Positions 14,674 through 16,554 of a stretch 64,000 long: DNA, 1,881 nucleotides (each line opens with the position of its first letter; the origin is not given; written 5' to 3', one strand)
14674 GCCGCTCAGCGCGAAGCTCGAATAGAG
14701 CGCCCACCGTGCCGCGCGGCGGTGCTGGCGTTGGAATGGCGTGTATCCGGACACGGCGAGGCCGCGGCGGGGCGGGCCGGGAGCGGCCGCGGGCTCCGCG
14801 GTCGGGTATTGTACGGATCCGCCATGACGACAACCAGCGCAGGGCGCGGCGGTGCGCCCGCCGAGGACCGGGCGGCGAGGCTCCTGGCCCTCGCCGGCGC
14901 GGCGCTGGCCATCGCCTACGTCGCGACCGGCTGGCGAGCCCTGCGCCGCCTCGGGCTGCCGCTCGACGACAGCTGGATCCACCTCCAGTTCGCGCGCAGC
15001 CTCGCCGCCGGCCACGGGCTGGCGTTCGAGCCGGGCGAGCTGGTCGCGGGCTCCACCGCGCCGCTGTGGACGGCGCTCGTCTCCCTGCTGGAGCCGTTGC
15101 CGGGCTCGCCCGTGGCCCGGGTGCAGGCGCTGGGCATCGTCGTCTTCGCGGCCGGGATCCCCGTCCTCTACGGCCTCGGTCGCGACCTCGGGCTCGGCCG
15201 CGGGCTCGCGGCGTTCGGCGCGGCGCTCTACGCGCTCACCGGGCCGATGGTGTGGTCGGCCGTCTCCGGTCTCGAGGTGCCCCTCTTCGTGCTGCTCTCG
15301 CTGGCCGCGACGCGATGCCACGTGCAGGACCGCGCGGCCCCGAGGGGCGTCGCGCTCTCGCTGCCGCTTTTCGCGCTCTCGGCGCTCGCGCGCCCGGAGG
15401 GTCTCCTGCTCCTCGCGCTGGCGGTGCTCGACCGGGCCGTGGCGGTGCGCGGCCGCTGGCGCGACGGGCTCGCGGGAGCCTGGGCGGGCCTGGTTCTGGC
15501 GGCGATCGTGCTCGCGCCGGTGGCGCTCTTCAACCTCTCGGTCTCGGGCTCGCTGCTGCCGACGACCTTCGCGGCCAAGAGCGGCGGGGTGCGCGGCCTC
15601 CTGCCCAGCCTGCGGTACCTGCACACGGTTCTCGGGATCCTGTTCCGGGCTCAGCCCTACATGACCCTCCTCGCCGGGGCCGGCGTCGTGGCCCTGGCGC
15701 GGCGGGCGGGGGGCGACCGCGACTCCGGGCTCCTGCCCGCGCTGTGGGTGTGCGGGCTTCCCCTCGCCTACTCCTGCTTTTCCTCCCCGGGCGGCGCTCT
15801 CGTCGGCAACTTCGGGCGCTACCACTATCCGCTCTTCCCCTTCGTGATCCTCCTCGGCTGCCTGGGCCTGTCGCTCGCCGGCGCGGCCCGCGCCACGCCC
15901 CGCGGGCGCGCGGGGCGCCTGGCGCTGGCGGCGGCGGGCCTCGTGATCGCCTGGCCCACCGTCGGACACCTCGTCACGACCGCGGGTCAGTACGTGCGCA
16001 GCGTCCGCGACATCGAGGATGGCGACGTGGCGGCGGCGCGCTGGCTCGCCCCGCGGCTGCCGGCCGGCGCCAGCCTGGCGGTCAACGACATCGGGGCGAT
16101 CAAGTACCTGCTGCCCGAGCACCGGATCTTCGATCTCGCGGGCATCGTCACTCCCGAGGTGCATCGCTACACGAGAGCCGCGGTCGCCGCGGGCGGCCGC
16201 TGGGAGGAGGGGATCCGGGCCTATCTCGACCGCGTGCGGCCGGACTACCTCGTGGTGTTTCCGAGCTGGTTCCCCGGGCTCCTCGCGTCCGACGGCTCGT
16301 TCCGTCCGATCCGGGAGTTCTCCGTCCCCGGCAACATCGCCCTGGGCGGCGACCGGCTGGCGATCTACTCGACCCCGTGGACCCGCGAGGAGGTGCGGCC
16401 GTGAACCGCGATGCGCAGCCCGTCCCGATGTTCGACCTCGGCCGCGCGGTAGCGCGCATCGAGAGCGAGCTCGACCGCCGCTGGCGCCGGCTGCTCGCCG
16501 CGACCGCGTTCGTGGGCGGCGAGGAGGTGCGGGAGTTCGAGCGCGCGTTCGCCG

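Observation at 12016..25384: pilA-adjacent island of periplasmic-type glycosylation/modification genes with no obvious described counterpart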

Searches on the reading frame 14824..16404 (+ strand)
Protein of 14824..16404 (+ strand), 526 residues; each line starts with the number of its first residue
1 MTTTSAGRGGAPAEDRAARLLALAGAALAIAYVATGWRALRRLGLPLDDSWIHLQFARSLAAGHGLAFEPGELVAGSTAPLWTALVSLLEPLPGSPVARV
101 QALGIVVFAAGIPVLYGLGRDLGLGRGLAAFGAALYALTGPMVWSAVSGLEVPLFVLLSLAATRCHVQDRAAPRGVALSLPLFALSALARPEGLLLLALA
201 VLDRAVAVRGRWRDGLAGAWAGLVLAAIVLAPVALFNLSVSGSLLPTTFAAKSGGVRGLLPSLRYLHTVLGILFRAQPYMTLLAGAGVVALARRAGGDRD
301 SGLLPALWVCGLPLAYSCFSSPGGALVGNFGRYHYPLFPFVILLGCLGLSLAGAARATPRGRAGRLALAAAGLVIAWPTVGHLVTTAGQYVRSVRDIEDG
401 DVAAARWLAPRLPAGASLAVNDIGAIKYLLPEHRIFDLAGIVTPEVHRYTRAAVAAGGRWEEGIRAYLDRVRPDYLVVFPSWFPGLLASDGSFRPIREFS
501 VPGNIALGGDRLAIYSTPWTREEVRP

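Call 5: search_protein_families(library=pfam, proteins=[window:14824-16404:+], max_evalue=0.01)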
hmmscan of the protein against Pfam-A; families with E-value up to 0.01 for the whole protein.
window:14824-16404:+ (526 aa): 1 family
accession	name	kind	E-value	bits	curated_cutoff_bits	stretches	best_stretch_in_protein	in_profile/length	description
PF09913.15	DUF2142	-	0.0034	16.7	30.1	1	148-276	174-303/395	Predicted membrane protein (DUF2142)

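Call 6: search_protein_families(library=ncbifam, proteins=[window:14824-16404:+], max_evalue=0.01)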
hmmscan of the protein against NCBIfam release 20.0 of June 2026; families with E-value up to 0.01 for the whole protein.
window:14824-16404:+ (526 aa): 1 family
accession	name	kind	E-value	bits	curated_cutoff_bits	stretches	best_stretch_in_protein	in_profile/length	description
NF047440.1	LA3751_2_3_fam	subfamily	5.1e-07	28.9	200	1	100-345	101-351/460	LA_3751/LA_3752 family putative glycosyltransferase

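Call 42: search_solved_structures(query=A4, max_evalue=10)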
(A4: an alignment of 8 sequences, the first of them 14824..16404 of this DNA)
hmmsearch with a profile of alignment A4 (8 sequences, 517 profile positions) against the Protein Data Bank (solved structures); distinct sequences matched with E-value up to 10: 1.
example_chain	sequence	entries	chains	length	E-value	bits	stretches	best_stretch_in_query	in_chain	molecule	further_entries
9dlf_C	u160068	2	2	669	5.7e-08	35.1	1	45-262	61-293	Arabinosyltransferase AftB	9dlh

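Call 45: search_solved_structures(query=A4, max_evalue=10, show_alignments=1)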
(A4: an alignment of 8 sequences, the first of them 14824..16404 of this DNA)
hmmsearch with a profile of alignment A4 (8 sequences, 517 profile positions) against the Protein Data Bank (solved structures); distinct sequences matched with E-value up to 10: 1.
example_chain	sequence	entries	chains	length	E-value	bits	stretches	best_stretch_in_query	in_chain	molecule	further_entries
9dlf_C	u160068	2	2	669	5.7e-08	35.1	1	45-262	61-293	Arabinosyltransferase AftB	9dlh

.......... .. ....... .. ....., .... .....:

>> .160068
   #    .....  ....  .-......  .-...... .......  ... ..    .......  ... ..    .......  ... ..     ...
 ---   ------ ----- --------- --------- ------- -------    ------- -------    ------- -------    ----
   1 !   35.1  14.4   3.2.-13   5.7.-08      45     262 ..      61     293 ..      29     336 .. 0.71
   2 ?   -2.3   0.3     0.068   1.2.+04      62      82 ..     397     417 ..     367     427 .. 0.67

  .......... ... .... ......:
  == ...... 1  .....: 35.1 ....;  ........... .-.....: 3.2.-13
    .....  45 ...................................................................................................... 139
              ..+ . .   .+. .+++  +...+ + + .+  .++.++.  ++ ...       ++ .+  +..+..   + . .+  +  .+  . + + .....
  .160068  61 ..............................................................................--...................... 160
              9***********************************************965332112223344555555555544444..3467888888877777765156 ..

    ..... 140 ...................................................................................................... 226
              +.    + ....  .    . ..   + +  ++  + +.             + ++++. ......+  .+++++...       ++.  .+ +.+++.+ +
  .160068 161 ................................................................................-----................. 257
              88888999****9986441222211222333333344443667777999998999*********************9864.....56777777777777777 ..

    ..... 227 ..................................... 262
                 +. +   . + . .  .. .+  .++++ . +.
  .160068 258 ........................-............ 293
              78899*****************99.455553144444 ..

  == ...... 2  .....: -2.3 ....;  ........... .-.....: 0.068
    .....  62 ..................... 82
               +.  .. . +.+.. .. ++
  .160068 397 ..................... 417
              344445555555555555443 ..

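Call 63: find_homologous_proteins(query=window:14824-16404:+)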
Query window:14824-16404:+ (526 aa): 945 proteins with E <= 0.001 among 8000 candidates; the best 120 are listed.
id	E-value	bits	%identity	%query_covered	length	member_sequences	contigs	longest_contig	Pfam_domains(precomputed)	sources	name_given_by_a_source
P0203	0.0e+0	1127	100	100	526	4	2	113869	-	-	-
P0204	1.2e-249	848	77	100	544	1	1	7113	-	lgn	-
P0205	1.6e-242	824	75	100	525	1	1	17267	-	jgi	jgi:hypothetical protein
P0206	2.5e-232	791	73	100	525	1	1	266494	-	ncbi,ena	-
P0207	7.5e-213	727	68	94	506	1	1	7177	-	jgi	jgi:hypothetical protein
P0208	1.8e-200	686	66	96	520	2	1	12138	-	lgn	-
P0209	2.6e-197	675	63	99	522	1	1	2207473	-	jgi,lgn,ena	-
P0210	2.5e-195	669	64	96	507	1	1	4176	-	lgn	-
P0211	6.0e-195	667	67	92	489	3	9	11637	-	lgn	-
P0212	8.2e-195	667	67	91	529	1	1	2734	-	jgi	jgi:hypothetical protein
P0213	2.9e-189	649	62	100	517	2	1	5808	-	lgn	-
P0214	4.4e-188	645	62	99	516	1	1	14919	-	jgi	jgi:hypothetical protein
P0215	2.3e-180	619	61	94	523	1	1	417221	-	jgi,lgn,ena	-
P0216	1.4e-165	571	57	96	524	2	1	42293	-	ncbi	-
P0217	4.6e-154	533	55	92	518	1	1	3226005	-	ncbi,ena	-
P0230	6.1e-146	506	55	92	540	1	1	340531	-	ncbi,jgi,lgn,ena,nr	ncbi:MAG TPA: hypothetical protein VHC97_07120 [Thermoanaerobaculia bacterium]|jgi:hypothetical prot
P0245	5.2e-143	496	52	96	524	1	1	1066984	-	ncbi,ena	-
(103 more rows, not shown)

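Call 64: find_encoding_contigs(protein=P0217, flank=10000, max_places=1)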
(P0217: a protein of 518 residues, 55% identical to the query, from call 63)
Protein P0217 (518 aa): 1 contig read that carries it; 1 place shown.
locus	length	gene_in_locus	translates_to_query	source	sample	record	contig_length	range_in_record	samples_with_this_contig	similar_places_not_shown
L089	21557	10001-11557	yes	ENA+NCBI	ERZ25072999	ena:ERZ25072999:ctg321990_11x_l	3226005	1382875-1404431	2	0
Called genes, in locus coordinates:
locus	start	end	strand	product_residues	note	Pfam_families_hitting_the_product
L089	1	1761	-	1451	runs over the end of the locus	-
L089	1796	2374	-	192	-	-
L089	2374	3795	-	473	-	PF07963:N_methyl (weak)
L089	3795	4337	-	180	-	-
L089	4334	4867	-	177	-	-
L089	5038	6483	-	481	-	PF00512:HisKA, PF02518:HATPase_c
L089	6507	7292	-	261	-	PF06750:A24_N_bact, PF01478:Peptidase_A24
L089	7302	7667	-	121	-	PF07687:M20_dimer (weak)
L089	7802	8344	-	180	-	PF07963:N_methyl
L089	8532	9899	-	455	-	PF04389:Peptidase_M28, PF01546:Peptidase_M20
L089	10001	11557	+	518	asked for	-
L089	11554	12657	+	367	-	PF00155:Aminotran_1_2 (weak), PF01041:DegT_DnrJ_EryC1, PF00266:Aminotran_5 (faint)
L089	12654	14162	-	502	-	PF01564:Spermine_synth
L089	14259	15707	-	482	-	PF00884:Sulfatase, PF01663:Phosphodiest (faint), PF16347:SGSH_C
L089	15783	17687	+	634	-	PF00884:Sulfatase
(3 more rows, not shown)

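Call 65: find_encoding_contigs(protein=P0245, flank=10000, max_places=1)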
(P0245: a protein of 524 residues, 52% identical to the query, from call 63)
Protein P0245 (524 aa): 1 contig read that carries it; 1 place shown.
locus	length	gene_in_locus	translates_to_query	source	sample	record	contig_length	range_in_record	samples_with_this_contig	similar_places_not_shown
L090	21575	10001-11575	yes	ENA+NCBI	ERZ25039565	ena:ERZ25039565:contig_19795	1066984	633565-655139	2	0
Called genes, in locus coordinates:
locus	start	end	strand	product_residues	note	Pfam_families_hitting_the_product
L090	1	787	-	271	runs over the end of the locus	PF06750:A24_N_bact, PF01478:Peptidase_A24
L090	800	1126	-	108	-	PF09586:YfhO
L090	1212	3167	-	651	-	-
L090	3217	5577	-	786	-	PF09586:YfhO (faint)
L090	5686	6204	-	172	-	PF07963:N_methyl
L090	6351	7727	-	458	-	PF04389:Peptidase_M28 (weak), PF01546:Peptidase_M20, PF07687:M20_dimer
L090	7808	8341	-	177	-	PF07963:N_methyl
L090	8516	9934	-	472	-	PF01546:Peptidase_M20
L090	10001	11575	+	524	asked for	-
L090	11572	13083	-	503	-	PF01564:Spermine_synth (weak), PF08242:Methyltransf_12, PF13649:Methyltransf_25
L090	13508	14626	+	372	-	PF00155:Aminotran_1_2 (weak), PF01041:DegT_DnrJ_EryC1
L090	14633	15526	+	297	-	PF02739:5_3_exonuc_N, PF01367:5_3_exonuc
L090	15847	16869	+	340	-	-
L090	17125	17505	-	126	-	PF01638:HxlR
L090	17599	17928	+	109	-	PF12680:SnoaL_2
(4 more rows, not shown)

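Call 66: find_encoding_contigs(protein=P0230, flank=10000, max_places=1)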
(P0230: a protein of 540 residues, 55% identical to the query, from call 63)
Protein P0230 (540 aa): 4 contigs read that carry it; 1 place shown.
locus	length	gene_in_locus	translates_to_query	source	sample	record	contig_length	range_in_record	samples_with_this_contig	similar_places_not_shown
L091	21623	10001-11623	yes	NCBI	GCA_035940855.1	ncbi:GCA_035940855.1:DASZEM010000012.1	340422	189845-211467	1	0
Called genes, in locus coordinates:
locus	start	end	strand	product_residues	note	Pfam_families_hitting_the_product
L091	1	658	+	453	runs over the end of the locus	PF13428:TPR_14 (faint), PF07719:TPR_2 (faint), PF13176:TPR_7 (faint), PF17874:TPR_MalT, PF13181:TPR_8 (faint), PF13374:TPR_10 (faint), PF13424:TPR_12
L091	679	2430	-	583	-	PF08448:PAS_4, PF00512:HisKA, PF02518:HATPase_c, PF13581:HATPase_c_2 (faint)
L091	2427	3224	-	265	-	PF06750:A24_N_bact, PF01478:Peptidase_A24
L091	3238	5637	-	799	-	PF09586:YfhO (weak)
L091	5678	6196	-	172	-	PF07963:N_methyl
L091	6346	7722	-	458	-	PF04389:Peptidase_M28 (faint), PF01546:Peptidase_M20, PF07687:M20_dimer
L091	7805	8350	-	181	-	PF07963:N_methyl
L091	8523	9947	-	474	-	PF01546:Peptidase_M20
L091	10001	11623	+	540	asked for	-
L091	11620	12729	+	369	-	PF00155:Aminotran_1_2, PF01041:DegT_DnrJ_EryC1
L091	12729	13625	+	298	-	PF02739:5_3_exonuc_N, PF01367:5_3_exonuc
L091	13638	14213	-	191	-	-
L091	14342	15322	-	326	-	PF06739:SBBP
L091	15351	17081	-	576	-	PF06739:SBBP (faint)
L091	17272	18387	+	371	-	PF04015:DUF362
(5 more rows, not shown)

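Call 80: find_related_loci(query=A4, collection=metagenome_contigs, flank=10000)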
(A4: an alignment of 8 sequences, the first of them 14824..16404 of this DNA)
Query A4 (526 aa) in metagenome_contigs; peptide patterns used: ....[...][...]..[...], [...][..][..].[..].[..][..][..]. (x = any residue, [..] = any of these).
599 stretches matched a pattern (row limit reached: there are more); 518 encode a relative of the query (tblastn E <= 1e-3); the best 80 are kept; 80 distinct loci.
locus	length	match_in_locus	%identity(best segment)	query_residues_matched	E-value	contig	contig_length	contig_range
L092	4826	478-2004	48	20-525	1e-145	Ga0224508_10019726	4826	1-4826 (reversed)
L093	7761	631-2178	54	15-521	2e-141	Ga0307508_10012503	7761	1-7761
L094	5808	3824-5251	49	42-521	6e-134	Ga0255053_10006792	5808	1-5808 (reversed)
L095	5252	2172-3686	52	24-520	1e-133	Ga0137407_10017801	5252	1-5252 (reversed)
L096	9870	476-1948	54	43-525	9e-132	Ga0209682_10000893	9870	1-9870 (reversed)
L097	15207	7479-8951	54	43-525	1e-131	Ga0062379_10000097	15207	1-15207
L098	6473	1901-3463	47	2-525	1e-131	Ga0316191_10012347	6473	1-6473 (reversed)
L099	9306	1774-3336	47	2-525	4e-131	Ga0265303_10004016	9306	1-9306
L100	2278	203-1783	51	12-525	5e-136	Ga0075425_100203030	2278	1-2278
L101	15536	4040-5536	51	42-525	1e-127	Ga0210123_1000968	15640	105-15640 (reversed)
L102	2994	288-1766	54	42-525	7e-133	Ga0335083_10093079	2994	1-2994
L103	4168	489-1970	52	43-525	8e-129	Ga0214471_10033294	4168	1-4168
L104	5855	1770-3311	52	13-525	1e-126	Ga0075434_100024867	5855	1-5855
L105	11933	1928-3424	51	43-525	4e-126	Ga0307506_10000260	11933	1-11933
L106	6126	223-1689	49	42-521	5e-125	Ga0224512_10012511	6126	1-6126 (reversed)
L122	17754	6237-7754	51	43-526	1e-112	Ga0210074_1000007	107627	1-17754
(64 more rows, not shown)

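Call 93: search_solved_structures(query=A5, max_evalue=10)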
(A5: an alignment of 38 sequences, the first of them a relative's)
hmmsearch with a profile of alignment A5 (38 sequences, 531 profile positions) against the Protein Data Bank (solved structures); distinct sequences matched with E-value up to 10: 1.
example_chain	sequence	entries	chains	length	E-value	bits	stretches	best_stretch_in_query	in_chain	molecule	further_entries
9dlf_C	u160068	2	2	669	2.3e-08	36.2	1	47-296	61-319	Arabinosyltransferase AftB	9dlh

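Call 97: search_protein_families(library=pfam, proteins=[L122:8925-11138:+, L122:11120-13240:-, L122:13255-14211:-, L122:14214-15110:-, L122:15113-16369:-, L099:4861-6354:-], max_evalue=0.01)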
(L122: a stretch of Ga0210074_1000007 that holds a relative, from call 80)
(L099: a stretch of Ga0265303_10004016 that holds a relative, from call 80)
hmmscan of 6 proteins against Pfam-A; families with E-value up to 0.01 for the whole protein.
L122:8925-11138:+ (737 aa): 0 families

L122:11120-13240:- (706 aa): 1 family
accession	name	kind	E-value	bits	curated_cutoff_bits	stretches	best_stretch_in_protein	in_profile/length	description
PF13231.12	PMT_2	-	0.0056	17.4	26.1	1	203-335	20-153/160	Dolichyl-phosphate-mannose-protein mannosyltransferase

L122:13255-14211:- (318 aa): 4 families
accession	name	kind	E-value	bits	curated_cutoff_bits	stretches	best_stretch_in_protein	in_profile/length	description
PF00535.33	Glycos_transf_2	-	4.9e-11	43.3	23.3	1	12-129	1-120/168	Glycosyl transferase family 2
PF13641.12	Glyco_tranf_2_3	-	1.6e-09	38.6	27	1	10-229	2-224/230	Glycosyltransferase like family 2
PF10111.15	Glyco_tranf_2_2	-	0.00098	19.1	27.3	1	39-96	29-91/276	Glycosyltransferase like family 2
PF13632.12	Glyco_trans_2_3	-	0.0011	19.2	27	1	163-217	69-123/198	Glycosyl transferase family group 2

L122:14214-15110:- (298 aa): 5 families
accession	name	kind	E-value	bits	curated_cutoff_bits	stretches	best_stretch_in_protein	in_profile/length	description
PF13489.12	Methyltransf_23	-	7.8e-19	68.4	27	1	78-240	9-163/164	Methyltransferase domain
PF08242.18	Methyltransf_12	-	1.7e-11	45.2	30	1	98-188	1-98/98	Methyltransferase domain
PF08241.18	Methyltransf_11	-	1.3e-08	35.8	21.2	1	98-189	1-94/95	Methyltransferase domain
PF13649.12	Methyltransf_25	-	5.9e-06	27.3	27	1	97-186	1-97/97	Methyltransferase domain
PF13847.12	Methyltransf_31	-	6.8e-05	23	27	0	153-199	72-119/145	Methyltransferase domain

L122:15113-16369:- (418 aa): 3 families
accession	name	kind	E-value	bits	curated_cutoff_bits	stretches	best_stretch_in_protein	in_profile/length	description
PF00535.33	Glycos_transf_2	-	1.7e-26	93.6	23.3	1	46-208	1-166/168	Glycosyl transferase family 2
PF13641.12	Glyco_tranf_2_3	-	6.2e-05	23.5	27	1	45-131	3-97/230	Glycosyltransferase like family 2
PF12804.13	NTP_transf_3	-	0.0013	19.3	27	0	62-165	27-131/160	MobA-like NTP transferase domain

L099:4861-6354:- (498 aa): 4 families
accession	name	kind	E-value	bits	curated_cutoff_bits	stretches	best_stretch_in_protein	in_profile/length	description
PF01564.23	Spermine_synth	-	1e-10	41.9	22.9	1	277-388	14-129/186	Spermine/spermidine synthase domain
PF13649.12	Methyltransf_25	-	1e-05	26.6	27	1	285-385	1-97/97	Methyltransferase domain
PF08242.18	Methyltransf_12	-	1.4e-05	26.1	30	1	286-387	1-98/98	Methyltransferase domain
PF13489.12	Methyltransf_23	-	0.0046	17.1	27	1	279-387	20-114/164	Methyltransferase domain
